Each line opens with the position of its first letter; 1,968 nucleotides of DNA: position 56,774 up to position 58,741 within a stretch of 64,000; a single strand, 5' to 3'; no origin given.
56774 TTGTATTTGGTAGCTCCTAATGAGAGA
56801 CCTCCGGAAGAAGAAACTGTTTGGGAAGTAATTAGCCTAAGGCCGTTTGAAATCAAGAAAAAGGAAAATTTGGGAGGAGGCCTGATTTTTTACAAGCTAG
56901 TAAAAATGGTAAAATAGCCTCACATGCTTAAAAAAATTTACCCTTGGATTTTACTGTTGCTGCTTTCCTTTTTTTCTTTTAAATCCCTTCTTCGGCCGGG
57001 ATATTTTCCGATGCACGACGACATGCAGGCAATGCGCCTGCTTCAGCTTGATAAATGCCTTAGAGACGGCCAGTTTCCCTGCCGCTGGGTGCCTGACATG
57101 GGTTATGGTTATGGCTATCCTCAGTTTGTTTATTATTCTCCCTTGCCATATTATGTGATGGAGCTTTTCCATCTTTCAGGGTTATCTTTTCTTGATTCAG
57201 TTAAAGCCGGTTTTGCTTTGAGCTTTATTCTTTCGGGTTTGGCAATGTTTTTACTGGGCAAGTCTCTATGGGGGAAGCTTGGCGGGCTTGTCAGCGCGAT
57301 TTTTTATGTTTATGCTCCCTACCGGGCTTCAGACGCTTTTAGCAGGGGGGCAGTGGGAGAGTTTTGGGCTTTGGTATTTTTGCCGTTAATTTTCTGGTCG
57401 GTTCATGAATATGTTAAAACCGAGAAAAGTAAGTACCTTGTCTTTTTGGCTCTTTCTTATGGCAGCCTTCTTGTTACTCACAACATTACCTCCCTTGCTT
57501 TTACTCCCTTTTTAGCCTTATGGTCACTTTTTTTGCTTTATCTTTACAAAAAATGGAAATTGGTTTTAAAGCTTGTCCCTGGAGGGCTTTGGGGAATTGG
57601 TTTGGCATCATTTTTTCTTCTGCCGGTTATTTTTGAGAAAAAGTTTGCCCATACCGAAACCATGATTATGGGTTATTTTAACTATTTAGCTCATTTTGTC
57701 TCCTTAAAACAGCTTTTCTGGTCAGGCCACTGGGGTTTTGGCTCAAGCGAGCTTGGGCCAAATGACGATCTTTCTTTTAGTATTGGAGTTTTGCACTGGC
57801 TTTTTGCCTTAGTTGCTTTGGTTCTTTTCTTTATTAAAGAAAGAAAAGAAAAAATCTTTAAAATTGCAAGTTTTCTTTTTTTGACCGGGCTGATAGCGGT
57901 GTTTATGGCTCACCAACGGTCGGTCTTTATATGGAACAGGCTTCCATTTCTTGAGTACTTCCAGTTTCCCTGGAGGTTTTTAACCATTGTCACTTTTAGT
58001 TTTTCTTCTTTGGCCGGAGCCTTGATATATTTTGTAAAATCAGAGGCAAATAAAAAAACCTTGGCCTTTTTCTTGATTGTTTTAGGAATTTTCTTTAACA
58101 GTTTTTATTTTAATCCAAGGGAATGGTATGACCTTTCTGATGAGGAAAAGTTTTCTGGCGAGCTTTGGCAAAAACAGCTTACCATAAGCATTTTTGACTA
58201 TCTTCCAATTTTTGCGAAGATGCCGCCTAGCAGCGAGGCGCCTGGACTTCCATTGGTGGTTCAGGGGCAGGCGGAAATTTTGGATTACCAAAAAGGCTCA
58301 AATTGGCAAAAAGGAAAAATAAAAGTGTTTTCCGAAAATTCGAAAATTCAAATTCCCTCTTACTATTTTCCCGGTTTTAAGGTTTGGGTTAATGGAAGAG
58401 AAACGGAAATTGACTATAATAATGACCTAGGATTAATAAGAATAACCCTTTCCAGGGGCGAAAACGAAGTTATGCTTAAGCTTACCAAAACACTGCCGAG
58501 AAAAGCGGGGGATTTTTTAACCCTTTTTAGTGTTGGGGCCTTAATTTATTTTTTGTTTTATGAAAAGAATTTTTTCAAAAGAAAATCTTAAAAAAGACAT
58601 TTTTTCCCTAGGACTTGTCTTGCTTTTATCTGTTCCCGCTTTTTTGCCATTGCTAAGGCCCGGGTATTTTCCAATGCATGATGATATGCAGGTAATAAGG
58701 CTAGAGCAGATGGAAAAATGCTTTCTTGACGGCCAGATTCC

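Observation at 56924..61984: Tandem triplication of a ~560-aa GT-C-like family with conserved F-P-[MF]-H-D-[DE] ... P-[CP]-R-W-x-P-D N-terminal loop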

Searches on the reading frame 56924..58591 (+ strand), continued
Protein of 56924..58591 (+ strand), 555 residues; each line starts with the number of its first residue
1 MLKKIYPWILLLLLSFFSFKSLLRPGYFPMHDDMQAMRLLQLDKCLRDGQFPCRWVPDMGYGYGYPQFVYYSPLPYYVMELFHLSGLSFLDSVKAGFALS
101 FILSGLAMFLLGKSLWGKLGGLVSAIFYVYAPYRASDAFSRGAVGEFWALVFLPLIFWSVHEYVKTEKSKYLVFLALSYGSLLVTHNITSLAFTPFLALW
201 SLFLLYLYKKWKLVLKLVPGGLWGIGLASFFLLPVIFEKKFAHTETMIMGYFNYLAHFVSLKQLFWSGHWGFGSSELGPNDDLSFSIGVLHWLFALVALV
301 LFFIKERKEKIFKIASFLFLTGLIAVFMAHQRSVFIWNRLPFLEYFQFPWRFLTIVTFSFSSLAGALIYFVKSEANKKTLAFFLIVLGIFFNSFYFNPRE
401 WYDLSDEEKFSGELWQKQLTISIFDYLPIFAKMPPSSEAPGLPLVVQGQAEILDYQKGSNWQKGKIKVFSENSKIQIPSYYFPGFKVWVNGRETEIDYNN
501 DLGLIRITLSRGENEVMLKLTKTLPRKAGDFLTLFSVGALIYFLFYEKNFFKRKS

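Call 33: fold_search(model_id=the predicted structure, library=pdb)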
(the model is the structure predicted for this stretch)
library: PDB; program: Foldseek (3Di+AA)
matches with E <= 10: 308; with E <= 0.001: 18
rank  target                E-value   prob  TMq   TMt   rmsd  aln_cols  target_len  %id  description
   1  6s7t_A                7.0e-06  1.00  0.42  0.34   9.9       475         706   14  Cryo-EM structure of human oligosaccharyltransferase complex OST-B (released 2019-12-18)
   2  8pn9_A                9.4e-06  1.00  0.42  0.36  13.7       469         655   13  Structure of human oligosaccharyltransferase OST-A complex bound to NGI-1 (released 2024-05-08)
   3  5gmy_A                2.3e-05  1.00  0.40  0.28  11.6       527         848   12  Crystal structure of the Archaeoglobus fulgidus oligosaccharyltransferase (O29867_ARCFU) tethered with an acceptor pep (released 2017-02-01)
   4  7e9s_A                2.5e-05  1.00  0.41  0.28  12.4       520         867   13  Archaeal oligosaccharyltransferase AglB from Archaeoglobus fulgidus in complex with an inhibitory peptide and a dolich (released 2021-09-08)
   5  6c26_A                3.1e-05  1.00  0.42  0.37  13.5       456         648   14  The Cryo-EM structure of a eukaryotic oligosaccharyl transferase complex (released 2018-01-31)
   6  7oci_F                3.9e-05  1.00  0.42  0.37  12.9       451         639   13  Cryo-EM structure of yeast Ost6p containing oligosaccharyltransferase complex (released 2022-02-16)
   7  3waj                  4.8e-05  1.00  0.37  0.27  10.8       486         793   12  Crystal structure of the Archaeoglobus fulgidus oligosaccharyltransferase (O29867_ARCFU) complex with Zn and sulfate (released 2013-10-30)
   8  8age_A                5.5e-05  1.00  0.46  0.41   8.9       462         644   13  Structure of yeast oligosaccharylransferase complex with acceptor peptide bound (released 2022-12-07)
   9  6ezn_F                8.4e-05  1.00  0.43  0.37  13.2       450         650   14  Cryo-EM structure of the yeast oligosaccharyltransferase (OST) complex (released 2018-01-17)
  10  8agb_A                9.6e-05  1.00  0.40  0.35  13.3       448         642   11  Structure of yeast oligosaccharylransferase complex with lipid-linked oligosaccharide bound (released 2022-12-07)
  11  9n9j_I                2.0e-04  1.00  0.43  0.35  10.8       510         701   12  Structure of a GRP94 folding intermediate engaged with a CCDC134- and FKBP11-bound secretory translocon (released 2025-11-19)
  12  6w98_A                2.7e-04  1.00  0.44  0.21   6.9       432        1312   12  Single-Particle Cryo-EM Structure of Arabinofuranosyltransferase AftD from Mycobacteria (released 2020-05-13)
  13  6s7o_A                4.0e-04  1.00  0.41  0.35  13.5       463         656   14  Cryo-EM structure of human oligosaccharyltransferase complex OST-A (released 2019-12-18)
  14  8if8_B                4.9e-04  1.00  0.39  0.36  12.1       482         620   10  Arabinosyltransferase AftA (released 2023-05-31)
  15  8agc_A                6.1e-04  1.00  0.45  0.37   9.8       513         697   14  Structure of yeast oligosaccharylransferase complex with lipid-linked oligosaccharide and non-acceptor peptide bound (released 2022-12-07)
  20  5f15                  1.5e-03  1.00  0.43  0.44   6.2       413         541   12  Crystal Structure of ArnT from Cupriavidus metallidurans bound to Undecaprenyl phosphate (released 2016-02-17)
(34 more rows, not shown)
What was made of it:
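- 56924..58591 (+): Copy 1 (c1), 555 aa. GT-C membrane glycosyltransferase of the PF10131-like family. GenBank RJR23680.1, annotated 'hypothetical protein'. Foldseek gives GT-C hits (call 33).
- On GT-C fold glycosyltransferase superfamily (class GT-C_A): Foldseek PDB hits ranked 1-38 are all GT-C enzymes, mostly at probability 0.9-1.00; 18 have E <= 1e-3 and TMq is 0.30-0.46 (call 33).
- Closest known: STT3 / AglB / PglB oligosaccharyltransferases. Same: They are the best Foldseek matches: E 7e-6 to 9e-4, probability 1.00, 450-530 aligned columns (call 33).
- Closest known: Mycobacterial embC-embA-embB. Same: Structural matches to EmbA/B/C, AftA and AftD (call 33).
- Closest known: Mycobacterial embC-embA-embB. 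Different: Emb proteins are about 1,030-1,090 aa, with large carbohydrate-binding domains (target lengths in call 33).
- Closest known: ArnT / PMT_2 / PMT families. Same: GT-C class with similar size (ArnT 5f15: TMq 0.43, TMt 0.44; call 33).
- These are STT3 6s7t (E 7e-6), AglB, PglB, AftD, AftA, ArnT, Emb, ALG12, Pmt4 and DPY19 (call 33). The best structural matches are STT3, AglB and PglB, with E 7e-6 to 9e-4 (call 33).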

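Call 52: search_protein_representatives(alignment_id=A2)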
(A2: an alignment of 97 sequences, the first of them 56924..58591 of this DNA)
Query: 97 sequences, 566 profile positions. Proteins with E-value up to 0.001 (for the whole library): 23400; up to 1e-10: 15687; up to 1e-30: 8113. The best 150 are listed.
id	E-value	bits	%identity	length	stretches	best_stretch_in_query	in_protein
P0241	0.0e+00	1083.8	-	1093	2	8-561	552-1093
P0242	7.4e-257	870.0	-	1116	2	11-560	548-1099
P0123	1.2e-229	780.2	-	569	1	1-559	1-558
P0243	3.5e-218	742.3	-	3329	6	7-555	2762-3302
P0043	7.7e-205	698.3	-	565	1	6-557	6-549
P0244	1.1e-203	694.5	-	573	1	2-559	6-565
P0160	1.1e-201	687.9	-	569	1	1-562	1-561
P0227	8.9e-199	678.2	-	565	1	7-562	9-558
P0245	1.5e-192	657.7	-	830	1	6-564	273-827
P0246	2.8e-191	653.5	-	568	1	3-562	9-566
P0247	6.3e-186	635.8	-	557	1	9-562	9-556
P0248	9.4e-185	631.9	-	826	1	9-555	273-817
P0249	1.0e-183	628.6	-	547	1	9-563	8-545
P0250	1.3e-181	621.6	-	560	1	16-561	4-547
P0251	2.1e-177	607.7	-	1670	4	11-560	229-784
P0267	7.0e-167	572.9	-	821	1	9-560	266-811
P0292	1.1e-154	532.7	-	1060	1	10-559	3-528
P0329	6.0e-145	500.5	-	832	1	4-563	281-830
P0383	1.4e-133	463.1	-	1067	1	3-561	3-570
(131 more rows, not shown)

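Call 53: search_protein_families(library=pfam, proteins=[P0245, P0248, P0267, P0329, P0241, P0251, P0292, P0383], max_evalue=0.001)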
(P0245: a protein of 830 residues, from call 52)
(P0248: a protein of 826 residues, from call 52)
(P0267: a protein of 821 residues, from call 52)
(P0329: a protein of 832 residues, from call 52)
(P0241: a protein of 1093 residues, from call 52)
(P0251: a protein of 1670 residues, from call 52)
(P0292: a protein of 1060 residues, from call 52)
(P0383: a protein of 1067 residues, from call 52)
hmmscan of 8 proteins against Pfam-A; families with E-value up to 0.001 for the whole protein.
P0245 (830 aa): 4 families
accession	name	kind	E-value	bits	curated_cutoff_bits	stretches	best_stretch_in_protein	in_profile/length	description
PF00535.33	Glycos_transf_2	-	1.1e-25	91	23.3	1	6-121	1-117/168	Glycosyl transferase family 2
PF13641.12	Glyco_tranf_2_3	-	9.7e-14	52.4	27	1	5-225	3-216/230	Glycosyltransferase like family 2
PF10111.15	Glyco_tranf_2_2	-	1.7e-06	28.2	27.3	1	32-208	28-204/276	Glycosyltransferase like family 2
PF10131.15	PTPS_related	-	1.8e-05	23.8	26.4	1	339-672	1-310/621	6-pyruvoyl-tetrahydropterin synthase related domain; membrane protein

P0248 (826 aa): 6 families
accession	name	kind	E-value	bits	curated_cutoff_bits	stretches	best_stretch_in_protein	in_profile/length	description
PF00535.33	Glycos_transf_2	-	7.6e-23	81.7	23.3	1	11-185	1-166/168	Glycosyl transferase family 2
PF13641.12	Glyco_tranf_2_3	-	7.2e-15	56.1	27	1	8-232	2-220/230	Glycosyltransferase like family 2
PF10131.15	PTPS_related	-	2.1e-14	53.3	26.4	1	336-677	1-287/621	6-pyruvoyl-tetrahydropterin synthase related domain; membrane protein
PF10111.15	Glyco_tranf_2_2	-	2.6e-05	24.3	27.3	0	36-105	25-101/276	Glycosyltransferase like family 2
PF13632.12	Glyco_trans_2_3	-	7.6e-05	23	27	1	154-243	55-129/198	Glycosyl transferase family group 2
PF13231.12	PMT_2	-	0.00062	20.5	26.1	1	340-485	3-145/160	Dolichyl-phosphate-mannose-protein mannosyltransferase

P0267 (821 aa): 4 families
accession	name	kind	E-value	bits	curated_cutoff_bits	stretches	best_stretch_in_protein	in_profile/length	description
PF00535.33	Glycos_transf_2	-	2.1e-25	90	23.3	1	4-133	1-129/168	Glycosyl transferase family 2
PF13641.12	Glyco_tranf_2_3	-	9.2e-16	59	27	1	3-234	3-227/230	Glycosyltransferase like family 2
PF10111.15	Glyco_tranf_2_2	-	4.2e-06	26.9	27.3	1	31-198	29-196/276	Glycosyltransferase like family 2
PF10131.15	PTPS_related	-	8.5e-06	24.9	26.4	1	329-653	1-308/621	6-pyruvoyl-tetrahydropterin synthase related domain; membrane protein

P0329 (832 aa): 5 families
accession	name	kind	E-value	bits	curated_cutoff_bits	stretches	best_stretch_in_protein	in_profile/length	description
PF00535.33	Glycos_transf_2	-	3.4e-26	92.6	23.3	1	5-178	1-167/168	Glycosyl transferase family 2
PF13641.12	Glyco_tranf_2_3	-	7.6e-16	59.3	27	1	2-218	1-214/230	Glycosyltransferase like family 2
PF10111.15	Glyco_tranf_2_2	-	2e-11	44.3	27.3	1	6-204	2-205/276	Glycosyltransferase like family 2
PF13632.12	Glyco_trans_2_3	-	5.4e-05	23.5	27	1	83-220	4-127/198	Glycosyl transferase family group 2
PF02709.20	Glyco_transf_7C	-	0.00018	21.5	23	1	159-210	15-67/78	N-terminal domain of galactosyltransferase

P0241 (1093 aa): 3 families
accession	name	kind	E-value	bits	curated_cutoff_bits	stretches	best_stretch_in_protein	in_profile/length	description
PF10131.15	PTPS_related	-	8.9e-30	104.1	26.4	2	70-432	1-346/621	6-pyruvoyl-tetrahydropterin synthase related domain; membrane protein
PF09586.16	YfhO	-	1.8e-17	63.5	28.5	2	56-411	55-401/835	Bacterial membrane protein YfhO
PF13231.12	PMT_2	-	0.00063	20.4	26.1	1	621-751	4-132/160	Dolichyl-phosphate-mannose-protein mannosyltransferase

P0251 (1670 aa): 2 families
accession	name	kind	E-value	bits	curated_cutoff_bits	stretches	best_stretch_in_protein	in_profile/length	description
PF11303.13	DUF3105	-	3.1e-16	60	25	2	1512-1560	9-59/130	Protein of unknown function (DUF3105)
PF10131.15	PTPS_related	-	3e-12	46.3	26.4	2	892-1260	8-301/621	6-pyruvoyl-tetrahydropterin synthase related domain; membrane protein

P0292 (1060 aa): 2 families
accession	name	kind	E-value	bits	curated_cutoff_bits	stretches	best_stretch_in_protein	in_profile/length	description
PF10131.15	PTPS_related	-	4.3e-08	32.5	26.4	1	65-371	1-300/621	6-pyruvoyl-tetrahydropterin synthase related domain; membrane protein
PF13231.12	PMT_2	-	0.00018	22.2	26.1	1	599-731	8-142/160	Dolichyl-phosphate-mannose-protein mannosyltransferase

P0383 (1067 aa): 2 families
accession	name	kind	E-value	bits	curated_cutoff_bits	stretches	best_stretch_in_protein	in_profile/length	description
PF10131.15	PTPS_related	-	8.6e-07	28.2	26.4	1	71-417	1-317/621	6-pyruvoyl-tetrahydropterin synthase related domain; membrane protein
PF20176.3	DUF6541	-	0.00023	20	29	1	98-232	185-327/646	Family of unknown function (DUF6541)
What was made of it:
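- Closest known: Pfam PF10131 'PTPS_related'. Same: Fused relatives score up to 104 bits (call 53).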

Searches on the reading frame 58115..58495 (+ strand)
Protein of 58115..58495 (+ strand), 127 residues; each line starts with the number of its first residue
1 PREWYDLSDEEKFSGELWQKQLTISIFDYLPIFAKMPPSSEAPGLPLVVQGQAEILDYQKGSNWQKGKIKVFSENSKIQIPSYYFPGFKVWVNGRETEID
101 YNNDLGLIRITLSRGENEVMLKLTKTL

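Call 71: predict_structure(alignment_id=A3)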
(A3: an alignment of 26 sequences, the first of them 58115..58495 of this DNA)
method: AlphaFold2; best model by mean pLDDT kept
length: 127 residues; sequences in the alignment: 26
mean_pLDDT: 78.5   pTM: 0.66
mean pLDDT of the five models: 78.5, 77.1, 77.0, 76.9, 74.3
residues with pLDDT >= 90: 60; 70-90: 22; 50-70: 28; < 50: 17
segments of 3 or more residues with pLDDT < 50: 1-4, 17-25, 27-29
pLDDT, mean of each block of 10 residues (from residue 1): 48 50 49 61 86 96 92 96 88 96 85 98 77
secondary structure, 60 per line:
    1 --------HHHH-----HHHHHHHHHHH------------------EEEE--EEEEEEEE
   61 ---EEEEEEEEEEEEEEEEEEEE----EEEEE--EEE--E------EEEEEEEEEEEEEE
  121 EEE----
elements in order: H9-12 H18-28 E47-50 E53-60 E64-83 E88-92 E95-97 E107-123

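Call 73: fold_search(model_id=the predicted structure, library=pdb)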
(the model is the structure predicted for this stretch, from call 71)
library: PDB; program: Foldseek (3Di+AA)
matches with E <= 10: 949; with E <= 0.001: 0
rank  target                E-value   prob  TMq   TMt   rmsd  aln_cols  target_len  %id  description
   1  7xdi_F                4.9e-03  1.00  0.43  0.14   4.7        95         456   12  Tail structure of bacteriophage SSV19 (released 2022-08-10)
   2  8exd_B                6.8e-03  1.00  0.45  0.11   4.3        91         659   20  Crystal structure of Aspergillus fumigatus sterylglucosidase A (released 2023-03-01)
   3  8exd_A                1.2e-02  1.00  0.43  0.10   4.6        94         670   21  Crystal structure of Aspergillus fumigatus sterylglucosidase A (released 2023-03-01)
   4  8k7x                  2.4e-02  1.00  0.38  0.09   4.0        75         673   12  Crystal structure of GH146 beta-L-arabinofuranosidase Bll3HypBA1 (amino acids 380-1223) in complex with Tris (released 2024-02-21)
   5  8exd_C                2.5e-02  0.99  0.39  0.10   4.6        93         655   22  Crystal structure of Aspergillus fumigatus sterylglucosidase A (released 2023-03-01)
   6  6tvk                  4.3e-02  1.00  0.44  0.10   4.2       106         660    9  Alpha-L-fucosidase isoenzyme 2 from Paenibacillus thiaminolyticus (released 2021-07-21)
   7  8k7y_A                4.8e-02  1.00  0.42  0.10   3.8        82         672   12  Crystal structure of GH146 beta-L-arabinofuranosidase Bll3HypBA1 (amino acids 380-1051), ligand-free form (released 2024-02-21)
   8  8p67_A                5.0e-02  1.00  0.43  0.14   3.5        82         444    6  Crystal structure of Thermothelomyces thermophila (double mutant EE) in complex with aldotetrauronic acid (released 2024-05-22)
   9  3wrg                  6.6e-02  0.97  0.35  0.09   4.7        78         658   15  The complex structure of HypBA1 with L-arabinose (released 2014-09-03)
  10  2rdy_A                6.9e-02  0.75  0.24  0.05  10.1        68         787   13  Crystal structure of a putative glycoside hydrolase family protein from Bacillus halodurans (released 2007-10-09)
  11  1nof                  6.9e-02  0.57  0.24  0.10  12.1        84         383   11  THE FIRST CRYSTALLOGRAPHIC STRUCTURE OF A XYLANASE FROM GLYCOSYL HYDROLASE FAMILY 5: IMPLICATIONS FOR CATALYSIS (released 2003-09-16)
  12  9m0b_B                7.3e-02  0.91  0.33  0.07   5.1        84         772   18  Crystal structure of alpha-agarase AGA from Catenovulum maritimum (released 2026-03-04)
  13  5cz3_A                7.7e-02  0.60  0.28  0.24  10.3       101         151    8  Crystal Structure of Myxoma Virus M64 (released 2015-11-18)
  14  9m0b_A                8.2e-02  0.90  0.33  0.07   5.2        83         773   18  Crystal structure of alpha-agarase AGA from Catenovulum maritimum (released 2026-03-04)
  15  5cz3_B                8.2e-02  0.60  0.28  0.25  10.2       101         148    7  Crystal Structure of Myxoma Virus M64 (released 2015-11-18)
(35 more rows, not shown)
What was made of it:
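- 58253..58483 (+): Extracytoplasmic beta-sandwich domain of c1 (residues 444-520). Weak Foldseek similarity to accessory beta-sandwiches of glycoside hydrolases, best E 5e-3 (call 73).
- The C-domain similarity to carbohydrate-enzyme beta-sandwiches is weak (best E 5e-3, call 73).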
